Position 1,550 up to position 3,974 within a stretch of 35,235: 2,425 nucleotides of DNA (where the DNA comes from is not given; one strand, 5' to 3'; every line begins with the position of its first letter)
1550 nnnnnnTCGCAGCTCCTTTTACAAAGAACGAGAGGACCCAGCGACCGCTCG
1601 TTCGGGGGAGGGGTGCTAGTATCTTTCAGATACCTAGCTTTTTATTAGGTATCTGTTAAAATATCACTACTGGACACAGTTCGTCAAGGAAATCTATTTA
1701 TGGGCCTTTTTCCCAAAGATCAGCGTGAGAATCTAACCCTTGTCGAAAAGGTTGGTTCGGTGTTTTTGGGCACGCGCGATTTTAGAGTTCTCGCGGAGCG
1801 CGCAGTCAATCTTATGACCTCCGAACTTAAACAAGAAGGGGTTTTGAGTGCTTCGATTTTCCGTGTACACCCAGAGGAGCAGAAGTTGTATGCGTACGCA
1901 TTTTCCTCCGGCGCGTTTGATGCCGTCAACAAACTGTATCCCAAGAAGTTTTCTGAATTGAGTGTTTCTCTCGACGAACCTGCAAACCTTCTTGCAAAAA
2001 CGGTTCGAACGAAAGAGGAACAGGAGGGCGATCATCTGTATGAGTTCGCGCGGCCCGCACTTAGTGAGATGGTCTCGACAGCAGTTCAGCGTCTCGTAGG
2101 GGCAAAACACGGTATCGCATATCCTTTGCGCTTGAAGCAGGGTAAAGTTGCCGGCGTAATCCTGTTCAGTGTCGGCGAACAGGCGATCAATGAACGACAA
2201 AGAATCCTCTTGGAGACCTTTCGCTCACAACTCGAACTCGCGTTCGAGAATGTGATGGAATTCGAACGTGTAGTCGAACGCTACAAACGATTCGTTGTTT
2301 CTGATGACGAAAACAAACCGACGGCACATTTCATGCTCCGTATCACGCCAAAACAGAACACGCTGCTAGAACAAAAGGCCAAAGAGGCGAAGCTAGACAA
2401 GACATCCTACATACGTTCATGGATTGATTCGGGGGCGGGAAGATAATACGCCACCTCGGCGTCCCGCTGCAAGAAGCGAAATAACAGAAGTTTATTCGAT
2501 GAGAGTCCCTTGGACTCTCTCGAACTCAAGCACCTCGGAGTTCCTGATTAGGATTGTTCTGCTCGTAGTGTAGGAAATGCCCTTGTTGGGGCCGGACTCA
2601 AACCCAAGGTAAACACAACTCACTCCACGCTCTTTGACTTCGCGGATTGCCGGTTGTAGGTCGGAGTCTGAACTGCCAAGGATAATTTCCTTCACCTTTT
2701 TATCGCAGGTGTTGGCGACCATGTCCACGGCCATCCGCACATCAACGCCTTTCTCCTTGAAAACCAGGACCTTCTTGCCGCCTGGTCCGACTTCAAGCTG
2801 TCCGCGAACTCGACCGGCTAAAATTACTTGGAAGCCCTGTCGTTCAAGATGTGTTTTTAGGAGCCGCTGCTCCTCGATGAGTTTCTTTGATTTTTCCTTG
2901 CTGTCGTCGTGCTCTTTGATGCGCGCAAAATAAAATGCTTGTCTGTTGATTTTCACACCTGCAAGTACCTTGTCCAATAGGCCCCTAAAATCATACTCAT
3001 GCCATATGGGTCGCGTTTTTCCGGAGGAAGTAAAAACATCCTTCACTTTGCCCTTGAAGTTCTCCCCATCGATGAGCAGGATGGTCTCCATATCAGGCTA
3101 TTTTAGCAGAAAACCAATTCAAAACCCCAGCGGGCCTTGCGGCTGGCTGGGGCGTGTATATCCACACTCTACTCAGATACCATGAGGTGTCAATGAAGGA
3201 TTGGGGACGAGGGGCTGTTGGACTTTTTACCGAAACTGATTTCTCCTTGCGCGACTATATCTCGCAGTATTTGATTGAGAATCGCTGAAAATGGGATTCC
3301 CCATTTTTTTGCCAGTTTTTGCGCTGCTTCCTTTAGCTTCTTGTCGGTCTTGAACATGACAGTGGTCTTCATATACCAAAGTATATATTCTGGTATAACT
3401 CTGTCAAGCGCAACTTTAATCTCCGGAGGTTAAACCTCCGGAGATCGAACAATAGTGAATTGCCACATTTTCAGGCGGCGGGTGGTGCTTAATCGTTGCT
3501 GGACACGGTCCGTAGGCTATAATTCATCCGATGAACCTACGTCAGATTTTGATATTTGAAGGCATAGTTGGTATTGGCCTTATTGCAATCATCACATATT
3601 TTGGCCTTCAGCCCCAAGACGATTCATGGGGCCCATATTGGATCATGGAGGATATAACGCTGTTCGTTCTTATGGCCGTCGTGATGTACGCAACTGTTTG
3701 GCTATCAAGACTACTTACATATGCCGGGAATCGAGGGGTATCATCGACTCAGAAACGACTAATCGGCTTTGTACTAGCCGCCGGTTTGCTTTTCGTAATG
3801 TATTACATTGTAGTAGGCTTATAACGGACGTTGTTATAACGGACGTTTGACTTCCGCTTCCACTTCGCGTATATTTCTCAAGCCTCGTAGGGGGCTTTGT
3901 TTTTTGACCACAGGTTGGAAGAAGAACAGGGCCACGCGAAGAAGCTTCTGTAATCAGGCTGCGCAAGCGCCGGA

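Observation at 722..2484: Duplicated rplE 3' end brackets a ~1.7 kb foreign cassette (att-like target duplication in a ribosomal protein gene)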

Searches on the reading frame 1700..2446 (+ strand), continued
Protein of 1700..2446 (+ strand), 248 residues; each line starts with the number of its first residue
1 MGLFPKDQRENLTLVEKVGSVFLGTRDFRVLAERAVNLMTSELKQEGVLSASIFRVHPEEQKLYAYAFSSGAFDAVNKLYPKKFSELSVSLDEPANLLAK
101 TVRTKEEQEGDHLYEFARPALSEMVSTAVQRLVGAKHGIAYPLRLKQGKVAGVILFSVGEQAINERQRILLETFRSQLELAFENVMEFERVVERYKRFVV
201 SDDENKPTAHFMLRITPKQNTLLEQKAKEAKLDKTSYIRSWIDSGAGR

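Call 71: find_related_loci(query=L099:3751-4278:+, collection=genome_contigs, flank=7000)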
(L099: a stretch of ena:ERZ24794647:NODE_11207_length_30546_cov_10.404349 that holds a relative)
Query L099:3751-4278:+ (176 aa) in genome_contigs; peptide patterns used: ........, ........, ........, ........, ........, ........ (x = any residue, [..] = any of these).
600 stretches matched a pattern (row limit reached: there are more); 576 encode a relative of the query (tblastn E <= 1e-3); the best 80 are kept; 80 distinct loci.
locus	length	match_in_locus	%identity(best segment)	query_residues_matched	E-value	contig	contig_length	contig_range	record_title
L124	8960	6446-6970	83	1-175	2e-97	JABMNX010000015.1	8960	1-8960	MAG: Candidatus Kaiserbacteria bacterium isolate bin.102 k141_1902455, whole genome shotgun sequence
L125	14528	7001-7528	85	1-176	5e-95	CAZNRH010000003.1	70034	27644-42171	MAG TPA_asm: uncultured Candidatus Saccharibacteria bacterium isolate SRP128015_co3_412 genome assembly, contig: NODE_18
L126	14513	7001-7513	71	6-176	6e-84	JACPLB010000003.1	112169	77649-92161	MAG: Candidatus Kaiserbacteria bacterium isolate NC_groundwater_510_Ag_S-0.1um_48_15 S35_SO-1_scaffold_87457, whole geno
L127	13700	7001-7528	66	1-176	1e-81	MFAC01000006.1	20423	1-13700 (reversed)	MAG: Candidatus Campbellbacteria bacterium RIFCSPLOWO2_02_35_12 rifcsplowo2_02_sub10_scaffold_155, whole genome shotgun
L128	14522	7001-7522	70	3-176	3e-81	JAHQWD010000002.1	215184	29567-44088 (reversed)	MAG: Candidatus Kaiserbacteria bacterium isolate MAG.121 Posi_121-P60295, whole genome shotgun sequence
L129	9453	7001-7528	66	1-176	1e-79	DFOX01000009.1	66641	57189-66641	MAG TPA_asm: Patescibacteria group bacterium UBA3530 UBA3530_contig_5019, whole genome shotgun sequence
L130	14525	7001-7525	66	1-175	8e-79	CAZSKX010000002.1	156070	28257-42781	MAG TPA_asm: uncultured Candidatus Saccharibacteria bacterium isolate SRP319275_co1_146 genome assembly, contig: NODE_33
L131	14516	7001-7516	69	5-176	1e-78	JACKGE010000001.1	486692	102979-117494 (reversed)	MAG: Candidatus Nomurabacteria bacterium isolate HK-STAS-PATE-26 HK-STAS-PATE-26_1, whole genome shotgun sequence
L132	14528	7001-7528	65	1-176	1e-78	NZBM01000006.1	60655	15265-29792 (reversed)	MAG: bacterium isolate ARS1360 MHASMcontig_158824, whole genome shotgun sequence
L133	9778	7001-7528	66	1-176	7e-78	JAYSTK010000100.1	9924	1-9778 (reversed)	MAG: Candidatus Kaiserbacteria bacterium isolate GFS_12429 GFS_12429_99, whole genome shotgun sequence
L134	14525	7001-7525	67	1-175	4e-78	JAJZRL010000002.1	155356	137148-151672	MAG: bacterium isolate SKS1.bin88 NODE_116_length_155356_cov_5.363392, whole genome shotgun sequence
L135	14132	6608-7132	67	1-175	1e-77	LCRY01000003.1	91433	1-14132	MAG: Parcubacteria group bacterium GW2011_GWA1_56_13 UY93_C0003, whole genome shotgun sequence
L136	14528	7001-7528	66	1-176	1e-77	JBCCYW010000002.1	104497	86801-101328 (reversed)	MAG: Patescibacteria group bacterium isolate P01_F01_bin.20 k141_2165611_length_104497_cov_12.2491, whole genome shotgun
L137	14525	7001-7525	65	1-175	7e-78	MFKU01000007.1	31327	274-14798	MAG: Candidatus Kaiserbacteria bacterium RIFCSPHIGHO2_01_FULL_53_31 rifcsphigho2_01_scaffold_2426, whole genome shotgun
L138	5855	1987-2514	65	1-176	3e-77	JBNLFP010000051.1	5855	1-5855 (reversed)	MAG: Minisyncoccia bacterium isolate C1.bin.4.orig k141_962197, whole genome shotgun sequence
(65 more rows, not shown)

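Call 91: search_solved_structures(query=A1, max_evalue=1)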
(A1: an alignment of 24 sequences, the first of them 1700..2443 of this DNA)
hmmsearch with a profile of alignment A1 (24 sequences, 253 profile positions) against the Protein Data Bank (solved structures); distinct sequences matched with E-value up to 1: 4.
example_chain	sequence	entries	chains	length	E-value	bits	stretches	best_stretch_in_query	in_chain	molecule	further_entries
2ba3_A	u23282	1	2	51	0.15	14.7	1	203-245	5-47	NikA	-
1jg8_A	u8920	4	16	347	0.66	12.6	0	16-52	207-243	L-allo-threonine aldolase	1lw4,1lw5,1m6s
9e97_A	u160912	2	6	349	0.68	12.6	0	16-52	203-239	L-allo-threonine aldolase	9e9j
2fm1_A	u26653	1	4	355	0.69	12.5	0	16-52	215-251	L-allo-threonine aldolase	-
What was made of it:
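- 1700..2446 (+): 248-aa regulator made of an N-terminal GAF sensor and a C-terminal ribbon-helix-helix domain. Its family is always transcribed divergently from a variable partner gene. NikA structure 2ba3 at E 0.15 (call 91).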

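Call 92: predict_structure(alignment_id=A1)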
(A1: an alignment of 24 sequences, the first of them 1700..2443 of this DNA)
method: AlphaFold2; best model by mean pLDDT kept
length: 248 residues; sequences in the alignment: 24
mean_pLDDT: 82.0   pTM: 0.68
mean pLDDT of the five models: 82.0, 77.9, 77.8, 76.7, 73.7
residues with pLDDT >= 90: 112; 70-90: 83; 50-70: 37; < 50: 16
segments of 3 or more residues with pLDDT < 50: 1-4, 201-210
pLDDT, mean of each block of 10 residues (from residue 1): 50 58 68 89 92 94 94 87 89 96 96 95 94 95 90 95 91 89 78 61 44 69 87 82 62
secondary structure, 60 per line:
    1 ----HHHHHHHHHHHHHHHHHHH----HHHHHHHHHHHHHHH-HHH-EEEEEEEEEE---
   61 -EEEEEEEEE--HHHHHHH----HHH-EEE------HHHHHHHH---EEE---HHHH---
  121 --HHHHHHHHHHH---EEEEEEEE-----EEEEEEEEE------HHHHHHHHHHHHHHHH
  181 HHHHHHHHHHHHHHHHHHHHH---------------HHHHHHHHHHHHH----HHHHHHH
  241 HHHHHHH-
elements in order: H5-23 H28-42 E48-57 E62-70 H73-79 E88-90 H97-104 E108-110 H114-117 H123-133 E137-144 E150-158 H165-201 H217-229 H234-247

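Call 94: fold_search(model_id=the predicted structure, library=pdb)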
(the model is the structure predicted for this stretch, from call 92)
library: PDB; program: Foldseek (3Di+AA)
matches with E <= 10: 1352; with E <= 0.001: 409
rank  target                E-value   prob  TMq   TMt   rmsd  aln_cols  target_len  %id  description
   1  5w10_D                1.7e-08  1.00  0.49  0.67   5.6       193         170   16  Lcd1 GAF domain in complex with cAMP ligand (released 2017-06-28)
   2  5w10_C                1.7e-08  1.00  0.49  0.67   5.5       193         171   16  Lcd1 GAF domain in complex with cAMP ligand (released 2017-06-28)
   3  4mcw_A                2.3e-08  1.00  0.54  0.39   8.3       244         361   16  Crystal structure of a HD-GYP domain (a cyclic-di-GMP phosphodiesterase) containing a tri-nuclear metal centre (released 2014-02-19)
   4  5w10_B                3.7e-08  1.00  0.50  0.68   4.7       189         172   15  Lcd1 GAF domain in complex with cAMP ligand (released 2017-06-28)
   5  4mcw_B                4.1e-08  1.00  0.56  0.40   8.1       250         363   16  Crystal structure of a HD-GYP domain (a cyclic-di-GMP phosphodiesterase) containing a tri-nuclear metal centre (released 2014-02-19)
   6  6oei                  4.4e-08  1.00  0.48  0.49   5.0       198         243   17  Yeast Spc42 N-terminal coiled-coil fused to PDB: 3K2N (released 2019-04-24)
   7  5w10_A                5.2e-08  1.00  0.51  0.70   4.7       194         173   15  Lcd1 GAF domain in complex with cAMP ligand (released 2017-06-28)
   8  6g20_A                6.3e-08  1.00  0.48  0.27   7.3       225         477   11  Crystal structure of a fluorescence optimized bathy phytochrome PAiRFP2 derived from wild-type Agp2 in its functional  (released 2018-11-28)
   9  3ci6_A                8.5e-08  1.00  0.52  0.77   4.2       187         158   16  Crystal structure of the GAF domain from Acinetobacter phosphoenolpyruvate-protein phosphotransferase (released 2008-05-13)
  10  3ci6_B                9.5e-08  1.00  0.51  0.73   3.5       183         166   16  Crystal structure of the GAF domain from Acinetobacter phosphoenolpyruvate-protein phosphotransferase (released 2008-05-13)
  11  3k2n_A                1.1e-07  1.00  0.50  0.66   4.9       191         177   16  The crystal structure of sigma-54-dependent transcriptional regulator domain from Chlorobium Tepidum TLS (released 2010-01-19)
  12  4g3v_A                1.7e-07  1.00  0.51  0.74   4.1       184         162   14  Crystal structure of A. Aeolicus nlh2 gaf domain in an inactive state (released 2013-05-29)
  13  7z9e                  2.0e-07  1.00  0.48  0.40   6.2       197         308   12  Deinococcus radiodurans BphP PAS-GAF H260A/Y263F mutant (released 2022-08-10)
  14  5hsq                  2.1e-07  1.00  0.51  0.28   6.4       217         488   10  The surface engineered photosensory module (PAS-GAF-PHY) of the bacterial phytochrome Agp1 (AtBphP1) in the Pr form, chr (released 2016-08-03)
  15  3mf0_A                2.2e-07  1.00  0.53  0.37   8.2       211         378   15  Crystal structure of PDE5A GAF domain (89-518) (released 2010-09-22)
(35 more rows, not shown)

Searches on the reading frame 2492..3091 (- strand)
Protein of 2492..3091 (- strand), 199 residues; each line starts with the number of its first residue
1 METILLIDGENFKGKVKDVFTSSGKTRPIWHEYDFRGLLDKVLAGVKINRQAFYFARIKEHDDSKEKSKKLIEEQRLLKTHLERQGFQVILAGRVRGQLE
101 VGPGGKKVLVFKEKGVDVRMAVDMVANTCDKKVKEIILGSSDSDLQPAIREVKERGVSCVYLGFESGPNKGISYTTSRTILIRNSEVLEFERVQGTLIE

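Call 6: search_protein_families(library=pfam, proteins=[window:2492-3091:-], max_evalue=0.1)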
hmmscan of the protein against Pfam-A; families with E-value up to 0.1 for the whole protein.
window:2492-3091:- (199 aa): 1 family
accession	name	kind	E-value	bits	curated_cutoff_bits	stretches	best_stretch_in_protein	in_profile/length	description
PF01936.24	NYN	-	1.5e-14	55.1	24.2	1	3-165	2-126/145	NYN domain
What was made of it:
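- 2492..3091 (-): 199-aa NYN-domain (LabA-like) predicted nuclease. It replaces the toxin of the ancestral toxin-antitoxin pair. Pfam NYN E 1.5e-14 (call 6).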

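Call 7: search_protein_families(library=ncbifam, proteins=[window:2492-3091:-], max_evalue=0.1)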
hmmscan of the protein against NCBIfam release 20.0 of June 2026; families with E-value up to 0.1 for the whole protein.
window:2492-3091:- (199 aa): 2 families
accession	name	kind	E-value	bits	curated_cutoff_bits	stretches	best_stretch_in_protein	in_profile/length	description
TIGR00288.1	TIGR00288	hypoth_equivalog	2.4e-05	24.2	178.45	1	115-184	88-157/160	TIGR00288 family NYN domain-containing protein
NF040628.1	GT-D_rel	domain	0.063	12.9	75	1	31-93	88-150/223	GT-D fold domain-containing glycosyltransferase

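Call 68: search_protein_families(library=padloc, proteins=[window:2492-3091:-], max_evalue=0.01)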
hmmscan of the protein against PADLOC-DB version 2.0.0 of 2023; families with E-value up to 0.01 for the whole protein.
window:2492-3091:- (199 aa): 2 families
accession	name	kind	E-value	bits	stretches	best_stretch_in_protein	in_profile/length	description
PDLC04163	HEC-09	-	6e-09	33.8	1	47-155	43-145/203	-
PDLC01154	NYN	-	4.5e-07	27.5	1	111-160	226-273/310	"LabA-like protein, NYN family nuclease"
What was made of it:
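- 2492..3091 (-): PADLOC HEC-09 and NYN (call 68).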

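Call 69: search_protein_families(library=phrogs, proteins=[window:2492-3091:-], max_evalue=0.01)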
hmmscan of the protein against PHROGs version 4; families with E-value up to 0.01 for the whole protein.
window:2492-3091:- (199 aa): 2 families
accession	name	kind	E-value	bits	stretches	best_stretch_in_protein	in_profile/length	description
phrog_7929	-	unknown function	5.5e-07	30.6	1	34-154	29-152/210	-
phrog_5783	-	unknown function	2.6e-06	28.2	1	111-160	149-198/246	-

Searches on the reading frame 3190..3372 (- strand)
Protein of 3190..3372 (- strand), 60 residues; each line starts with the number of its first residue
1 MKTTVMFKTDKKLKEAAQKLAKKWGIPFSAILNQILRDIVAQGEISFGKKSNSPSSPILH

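Call 6: search_protein_families(library=pfam, proteins=[window:3190-3372:-], max_evalue=0.1)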
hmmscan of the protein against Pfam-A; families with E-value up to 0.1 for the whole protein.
window:3190-3372:- (60 aa): 3 families
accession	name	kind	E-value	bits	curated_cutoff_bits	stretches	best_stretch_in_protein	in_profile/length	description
PF04221.18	RelB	-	0.0011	19.2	22.4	1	4-54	3-53/82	RelB antitoxin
PF19489.4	SLT_4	-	0.066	13.3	27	1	6-35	27-56/184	Transglycosylase SLT domain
PF07362.18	CcdA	-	0.094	13.5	22.4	0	15-42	10-37/71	Post-segregation antitoxin CcdA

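Call 7: search_protein_families(library=ncbifam, proteins=[window:3190-3372:-], max_evalue=0.1)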
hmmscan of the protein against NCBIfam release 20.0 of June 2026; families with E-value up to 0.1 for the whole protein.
window:3190-3372:- (60 aa): 3 families
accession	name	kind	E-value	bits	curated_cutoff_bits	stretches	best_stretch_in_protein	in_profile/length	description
TIGR02384.1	RelB_DinJ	subfamily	1.2e-07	31.9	45.65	1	1-52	1-53/85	type II toxin-antitoxin system RelB/DinJ family antitoxin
NF050811.1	RelB_ParD_antitoxin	subfamily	3e-07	30.6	60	1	7-51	1-45/83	type II toxin-antitoxin system RelB/ParD family antitoxin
NF008412.0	PRK11235.1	equivalog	0.00042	20.5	96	1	3-49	2-48/80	type II toxin-antitoxin system RelB/DinJ family antitoxin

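Call 68: search_protein_families(library=padloc, proteins=[window:3190-3372:-], max_evalue=0.01)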
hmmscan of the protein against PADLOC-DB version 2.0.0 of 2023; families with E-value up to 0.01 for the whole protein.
window:3190-3372:- (60 aa): 0 families

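Call 69: search_protein_families(library=phrogs, proteins=[window:3190-3372:-], max_evalue=0.01)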
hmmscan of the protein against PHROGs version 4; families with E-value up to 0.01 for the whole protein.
window:3190-3372:- (60 aa): 3 families
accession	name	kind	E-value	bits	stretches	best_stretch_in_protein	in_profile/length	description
phrog_2737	-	unknown function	1.1e-06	29.5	1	2-48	4-50/86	-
phrog_582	-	transcription regulation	0.0061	17.9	1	3-42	58-97/105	Arc-like repressor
phrog_3180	-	transcription regulation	0.0068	17.4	1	1-40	4-43/50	Arc-like repressor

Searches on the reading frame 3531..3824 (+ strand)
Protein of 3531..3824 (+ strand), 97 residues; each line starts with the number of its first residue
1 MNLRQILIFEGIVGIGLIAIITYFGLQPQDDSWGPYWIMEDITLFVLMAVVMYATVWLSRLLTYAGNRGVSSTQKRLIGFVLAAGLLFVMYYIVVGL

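Call 6: search_protein_families(library=pfam, proteins=[window:3531-3824:+], max_evalue=0.1)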
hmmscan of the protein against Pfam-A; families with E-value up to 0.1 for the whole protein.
window:3531-3824:+ (97 aa): 2 families
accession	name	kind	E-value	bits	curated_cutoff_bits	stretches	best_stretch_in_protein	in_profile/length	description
PF01578.25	Cytochrom_C_asm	-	0.021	14.9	29.9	1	30-82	145-196/212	Cytochrome C assembly protein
PF04247.17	SirB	-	0.055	14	30.9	0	14-95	53-116/120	Invasion gene expression up-regulator, SirB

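Call 7: search_protein_families(library=ncbifam, proteins=[window:3531-3824:+], max_evalue=0.1)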
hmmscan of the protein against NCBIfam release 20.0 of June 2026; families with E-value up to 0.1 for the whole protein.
window:3531-3824:+ (97 aa): 1 family
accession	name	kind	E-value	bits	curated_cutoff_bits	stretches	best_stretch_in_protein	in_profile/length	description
NF008228.0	PRK10995.1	equivalog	0.0055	15.9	162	1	10-89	127-209/223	MarC family NAAT transporter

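Call 68: search_protein_families(library=padloc, proteins=[window:3531-3824:+], max_evalue=0.01)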
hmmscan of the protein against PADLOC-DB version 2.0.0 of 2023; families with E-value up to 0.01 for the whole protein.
window:3531-3824:+ (97 aa): 0 families

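Call 69: search_protein_families(library=phrogs, proteins=[window:3531-3824:+], max_evalue=0.01)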
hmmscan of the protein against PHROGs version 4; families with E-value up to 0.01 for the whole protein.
window:3531-3824:+ (97 aa): 0 families
